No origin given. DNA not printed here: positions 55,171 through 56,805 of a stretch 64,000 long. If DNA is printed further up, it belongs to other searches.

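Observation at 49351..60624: Ten-gene coupled operon resembling a self-contained 2-oxoacid to 2-hydroxyacyl-CoA to enoyl-CoA module, built with ligases instead of a CoA-transferase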

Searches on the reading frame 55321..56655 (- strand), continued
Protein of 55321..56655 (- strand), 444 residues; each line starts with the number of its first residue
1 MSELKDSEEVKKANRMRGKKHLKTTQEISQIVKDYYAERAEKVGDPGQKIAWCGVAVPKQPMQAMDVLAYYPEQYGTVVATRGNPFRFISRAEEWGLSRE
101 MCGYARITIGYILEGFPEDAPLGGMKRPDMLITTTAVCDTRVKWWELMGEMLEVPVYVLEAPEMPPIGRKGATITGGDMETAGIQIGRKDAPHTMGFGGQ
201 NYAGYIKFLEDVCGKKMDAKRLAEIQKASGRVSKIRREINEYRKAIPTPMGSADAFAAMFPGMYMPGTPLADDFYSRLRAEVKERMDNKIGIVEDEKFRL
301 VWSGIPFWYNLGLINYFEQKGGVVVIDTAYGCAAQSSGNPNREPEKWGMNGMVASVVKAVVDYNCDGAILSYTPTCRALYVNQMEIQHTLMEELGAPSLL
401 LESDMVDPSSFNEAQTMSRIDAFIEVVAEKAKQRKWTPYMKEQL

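Call 14: find_encoding_contigs(protein=P0043, flank=10000, max_places=3)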
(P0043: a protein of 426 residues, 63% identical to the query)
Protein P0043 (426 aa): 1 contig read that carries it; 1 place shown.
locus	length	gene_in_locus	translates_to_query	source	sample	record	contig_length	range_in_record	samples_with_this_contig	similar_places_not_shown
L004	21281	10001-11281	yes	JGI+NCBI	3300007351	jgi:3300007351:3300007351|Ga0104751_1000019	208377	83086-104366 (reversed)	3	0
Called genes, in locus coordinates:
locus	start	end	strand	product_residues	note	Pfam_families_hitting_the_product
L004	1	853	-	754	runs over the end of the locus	PF01804:Penicil_amidase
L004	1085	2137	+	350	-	PF01636:APH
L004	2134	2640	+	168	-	-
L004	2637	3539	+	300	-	PF23213:, PF23212:DUF7064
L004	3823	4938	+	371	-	-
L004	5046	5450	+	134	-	PF13596:PAS_10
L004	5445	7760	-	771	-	PF03176:MMPL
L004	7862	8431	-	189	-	PF11172:DUF2959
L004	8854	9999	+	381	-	PF06050:HGD-D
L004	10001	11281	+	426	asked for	PF06050:HGD-D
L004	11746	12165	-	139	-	-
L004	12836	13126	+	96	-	-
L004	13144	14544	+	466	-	PF03062:MBOAT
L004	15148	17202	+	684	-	PF13231:PMT_2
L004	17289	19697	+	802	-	PF07690:MFS_1 (faint), PF01564:Spermine_synth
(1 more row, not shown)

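Call 20: find_related_loci(query=A1, collection=genome_contigs, flank=10000)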
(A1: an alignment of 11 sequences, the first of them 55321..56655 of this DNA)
Query A1 (444 aa) in genome_contigs; peptide patterns used: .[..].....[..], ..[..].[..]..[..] (x = any residue, [..] = any of these).
53 stretches matched a pattern; 6 encode a relative of the query (tblastn E <= 1e-3); 6 distinct loci.
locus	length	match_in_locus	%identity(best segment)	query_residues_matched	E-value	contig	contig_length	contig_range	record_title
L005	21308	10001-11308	85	1-436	0e+0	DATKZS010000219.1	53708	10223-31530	MAG TPA_asm: bacterium isolate SMAG_U14251 k141_4276059, whole genome shotgun sequence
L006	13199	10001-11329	81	1-443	0e+0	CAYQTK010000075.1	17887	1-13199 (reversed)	MAG TPA_asm: uncultured bacterium isolate SRP141376_co2_390 genome assembly, contig: NODE_6417_length_17887_cov_8.632963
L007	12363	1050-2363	81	1-438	0e+0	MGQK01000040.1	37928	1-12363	MAG: Deltaproteobacteria bacterium RBG_13_61_14 RBG_13_scaffold_1810, whole genome shotgun sequence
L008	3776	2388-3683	64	5-436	0e+0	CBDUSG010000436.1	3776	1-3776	MAG TPA_asm: uncultured bacterium isolate SRR22302348_concoct_115 genome assembly, contig: ERZ25073597.17221, whole geno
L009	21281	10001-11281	58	9-436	6e-177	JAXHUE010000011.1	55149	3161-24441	MAG: Chloroflexota bacterium isolate MAG43_tar_biofilm MAG43_11, whole genome shotgun sequence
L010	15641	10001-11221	38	20-436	2e-91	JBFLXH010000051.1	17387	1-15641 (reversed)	MAG: Bacillota bacterium isolate MAG053 MAG053_51, whole genome shotgun sequence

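Call 25: search_protein_families(library=pfam, proteins=[L009:186-1415:-, L009:1516-2808:+, L009:2839-4524:+, L009:5676-6626:+, L009:7017-8840:+, L009:11286-11711:+, L009:11809-12537:-, L009:13543-15033:-, L009:15331-16851:+, L009:17701-19200:+], max_evalue=0.001)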
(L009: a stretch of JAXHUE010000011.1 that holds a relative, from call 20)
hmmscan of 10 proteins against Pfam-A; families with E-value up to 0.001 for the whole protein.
L009:186-1415:- (409 aa): 2 families
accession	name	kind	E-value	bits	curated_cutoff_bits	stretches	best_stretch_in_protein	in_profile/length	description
PF00919.26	UPF0004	-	2.5e-23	82.4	27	1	8-101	2-97/98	Uncharacterized protein family UPF0004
PF04055.27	Radical_SAM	-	2.6e-22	80.2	29.5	1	134-297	2-165/166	Radical SAM superfamily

L009:1516-2808:+ (430 aa): 3 families
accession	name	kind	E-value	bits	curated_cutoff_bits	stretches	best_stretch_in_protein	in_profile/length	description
PF00109.32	ketoacyl-synt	-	4.7e-55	187.4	20.8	1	21-263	2-251/252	Beta-ketoacyl synthase, N-terminal domain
PF02801.28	Ketoacyl-synt_C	-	7.5e-38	129.6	20.8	1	272-386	1-118/119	Beta-ketoacyl synthase, C-terminal domain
PF00108.29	Thiolase_N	-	0.0003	20.7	26.4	0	171-210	75-114/260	Thiolase, N-terminal domain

L009:2839-4524:+ (561 aa): 3 families
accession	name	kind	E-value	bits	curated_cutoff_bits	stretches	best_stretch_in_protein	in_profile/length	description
PF01368.27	DHH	-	4.1e-25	88.9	28.1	1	79-227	2-125/125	DHH family, N-terminal domain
PF17768.7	RecJ_OB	-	8e-23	81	27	1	452-555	1-106/107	RecJ OB domain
PF02272.25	DHHA1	-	1.4e-10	42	25.9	1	349-429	7-92/102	DHHA1 domain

L009:5676-6626:+ (316 aa): 3 families
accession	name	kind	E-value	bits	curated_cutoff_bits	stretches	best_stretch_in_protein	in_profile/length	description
PF00589.27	Phage_integrase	-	2.6e-50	171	27.1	1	118-289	3-170/172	Phage integrase family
PF02899.23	Phage_int_SAM_1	-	1.5e-18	67.3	22.3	1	7-95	1-83/83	Phage integrase, N-terminal SAM-like domain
PF13495.12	Phage_int_SAM_4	-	3.4e-06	27.8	27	1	8-91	3-78/85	Phage integrase, N-terminal SAM-like domain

L009:7017-8840:+ (607 aa): 6 families
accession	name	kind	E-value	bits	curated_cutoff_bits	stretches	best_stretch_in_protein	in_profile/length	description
PF08459.17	UvrC_RNaseH_dom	-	9.9e-53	178.7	22.3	1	386-540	1-158/159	UvrC RNAse H endonuclease domain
PF22920.2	UvrC_RNaseH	-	2e-36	124.8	24.3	1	252-367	1-116/116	UvrC Ribonuclease H-like domain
PF14520.12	HHH_5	-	2.6e-13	50.7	27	1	556-607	3-55/57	Helix-hairpin-helix domain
PF02151.25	UVR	-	9.2e-11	41.6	21.5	1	205-236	2-33/36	UvrB/uvrC motif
PF01541.30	GIY-YIG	-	1.8e-07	31.8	22.6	1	17-93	2-78/78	GIY-YIG catalytic domain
PF12826.13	HHH_2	-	0.00025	21.6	27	1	560-605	8-53/64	Helix-hairpin-helix motif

L009:11286-11711:+ (141 aa): 0 families

L009:11809-12537:- (242 aa): 1 family
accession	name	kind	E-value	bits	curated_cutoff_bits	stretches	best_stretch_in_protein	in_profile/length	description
PF01904.24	DUF72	-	2.6e-75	253.6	25.3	1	22-238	1-216/217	Protein of unknown function DUF72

L009:13543-15033:- (496 aa): 0 families

L009:15331-16851:+ (506 aa): 3 families
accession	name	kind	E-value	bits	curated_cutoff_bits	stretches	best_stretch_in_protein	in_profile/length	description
PF00733.27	Asn_synthase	-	4.9e-56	191.3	21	2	207-352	2-140/354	Asparagine synthase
PF13537.11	GATase_7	-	2.3e-11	44.2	25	1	61-161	16-122/123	Glutamine amidotransferase domain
PF13522.11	GATase_6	-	1.7e-07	31.7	27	1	59-156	30-130/130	Glutamine amidotransferase domain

L009:17701-19200:+ (499 aa): 2 families
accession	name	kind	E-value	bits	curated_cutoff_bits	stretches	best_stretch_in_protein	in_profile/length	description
PF02934.20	GatB_N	-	3.1e-115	384.5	23.4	1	16-302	2-277/277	GatB/GatE catalytic domain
PF02637.23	GatB_Yqey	-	8.8e-45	152.6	27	1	357-494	11-148/148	GatB domain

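Call 36: search_solved_structures(query=window:55321-56655:-, max_evalue=1e-10, show_alignments=3)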
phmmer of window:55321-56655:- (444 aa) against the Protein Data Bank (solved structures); distinct sequences matched with E-value up to 1e-10: 3.
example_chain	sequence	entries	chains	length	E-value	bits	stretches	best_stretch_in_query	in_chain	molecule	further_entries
3o3m_A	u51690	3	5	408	2.4e-32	115.6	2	204-433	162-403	alpha subunit 2-hydroxyisocaproyl-CoA dehydratase | alpha-subunit 2-hydroxyisocaproyl-CoA dehydratase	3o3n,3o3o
9g87_A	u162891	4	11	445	2.6e-22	82.5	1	30-295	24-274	3-methylbenzoyl-CoA reductase beta subunit MbdO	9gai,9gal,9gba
8s02_A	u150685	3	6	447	2.9e-20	75.8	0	30-337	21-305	BzdO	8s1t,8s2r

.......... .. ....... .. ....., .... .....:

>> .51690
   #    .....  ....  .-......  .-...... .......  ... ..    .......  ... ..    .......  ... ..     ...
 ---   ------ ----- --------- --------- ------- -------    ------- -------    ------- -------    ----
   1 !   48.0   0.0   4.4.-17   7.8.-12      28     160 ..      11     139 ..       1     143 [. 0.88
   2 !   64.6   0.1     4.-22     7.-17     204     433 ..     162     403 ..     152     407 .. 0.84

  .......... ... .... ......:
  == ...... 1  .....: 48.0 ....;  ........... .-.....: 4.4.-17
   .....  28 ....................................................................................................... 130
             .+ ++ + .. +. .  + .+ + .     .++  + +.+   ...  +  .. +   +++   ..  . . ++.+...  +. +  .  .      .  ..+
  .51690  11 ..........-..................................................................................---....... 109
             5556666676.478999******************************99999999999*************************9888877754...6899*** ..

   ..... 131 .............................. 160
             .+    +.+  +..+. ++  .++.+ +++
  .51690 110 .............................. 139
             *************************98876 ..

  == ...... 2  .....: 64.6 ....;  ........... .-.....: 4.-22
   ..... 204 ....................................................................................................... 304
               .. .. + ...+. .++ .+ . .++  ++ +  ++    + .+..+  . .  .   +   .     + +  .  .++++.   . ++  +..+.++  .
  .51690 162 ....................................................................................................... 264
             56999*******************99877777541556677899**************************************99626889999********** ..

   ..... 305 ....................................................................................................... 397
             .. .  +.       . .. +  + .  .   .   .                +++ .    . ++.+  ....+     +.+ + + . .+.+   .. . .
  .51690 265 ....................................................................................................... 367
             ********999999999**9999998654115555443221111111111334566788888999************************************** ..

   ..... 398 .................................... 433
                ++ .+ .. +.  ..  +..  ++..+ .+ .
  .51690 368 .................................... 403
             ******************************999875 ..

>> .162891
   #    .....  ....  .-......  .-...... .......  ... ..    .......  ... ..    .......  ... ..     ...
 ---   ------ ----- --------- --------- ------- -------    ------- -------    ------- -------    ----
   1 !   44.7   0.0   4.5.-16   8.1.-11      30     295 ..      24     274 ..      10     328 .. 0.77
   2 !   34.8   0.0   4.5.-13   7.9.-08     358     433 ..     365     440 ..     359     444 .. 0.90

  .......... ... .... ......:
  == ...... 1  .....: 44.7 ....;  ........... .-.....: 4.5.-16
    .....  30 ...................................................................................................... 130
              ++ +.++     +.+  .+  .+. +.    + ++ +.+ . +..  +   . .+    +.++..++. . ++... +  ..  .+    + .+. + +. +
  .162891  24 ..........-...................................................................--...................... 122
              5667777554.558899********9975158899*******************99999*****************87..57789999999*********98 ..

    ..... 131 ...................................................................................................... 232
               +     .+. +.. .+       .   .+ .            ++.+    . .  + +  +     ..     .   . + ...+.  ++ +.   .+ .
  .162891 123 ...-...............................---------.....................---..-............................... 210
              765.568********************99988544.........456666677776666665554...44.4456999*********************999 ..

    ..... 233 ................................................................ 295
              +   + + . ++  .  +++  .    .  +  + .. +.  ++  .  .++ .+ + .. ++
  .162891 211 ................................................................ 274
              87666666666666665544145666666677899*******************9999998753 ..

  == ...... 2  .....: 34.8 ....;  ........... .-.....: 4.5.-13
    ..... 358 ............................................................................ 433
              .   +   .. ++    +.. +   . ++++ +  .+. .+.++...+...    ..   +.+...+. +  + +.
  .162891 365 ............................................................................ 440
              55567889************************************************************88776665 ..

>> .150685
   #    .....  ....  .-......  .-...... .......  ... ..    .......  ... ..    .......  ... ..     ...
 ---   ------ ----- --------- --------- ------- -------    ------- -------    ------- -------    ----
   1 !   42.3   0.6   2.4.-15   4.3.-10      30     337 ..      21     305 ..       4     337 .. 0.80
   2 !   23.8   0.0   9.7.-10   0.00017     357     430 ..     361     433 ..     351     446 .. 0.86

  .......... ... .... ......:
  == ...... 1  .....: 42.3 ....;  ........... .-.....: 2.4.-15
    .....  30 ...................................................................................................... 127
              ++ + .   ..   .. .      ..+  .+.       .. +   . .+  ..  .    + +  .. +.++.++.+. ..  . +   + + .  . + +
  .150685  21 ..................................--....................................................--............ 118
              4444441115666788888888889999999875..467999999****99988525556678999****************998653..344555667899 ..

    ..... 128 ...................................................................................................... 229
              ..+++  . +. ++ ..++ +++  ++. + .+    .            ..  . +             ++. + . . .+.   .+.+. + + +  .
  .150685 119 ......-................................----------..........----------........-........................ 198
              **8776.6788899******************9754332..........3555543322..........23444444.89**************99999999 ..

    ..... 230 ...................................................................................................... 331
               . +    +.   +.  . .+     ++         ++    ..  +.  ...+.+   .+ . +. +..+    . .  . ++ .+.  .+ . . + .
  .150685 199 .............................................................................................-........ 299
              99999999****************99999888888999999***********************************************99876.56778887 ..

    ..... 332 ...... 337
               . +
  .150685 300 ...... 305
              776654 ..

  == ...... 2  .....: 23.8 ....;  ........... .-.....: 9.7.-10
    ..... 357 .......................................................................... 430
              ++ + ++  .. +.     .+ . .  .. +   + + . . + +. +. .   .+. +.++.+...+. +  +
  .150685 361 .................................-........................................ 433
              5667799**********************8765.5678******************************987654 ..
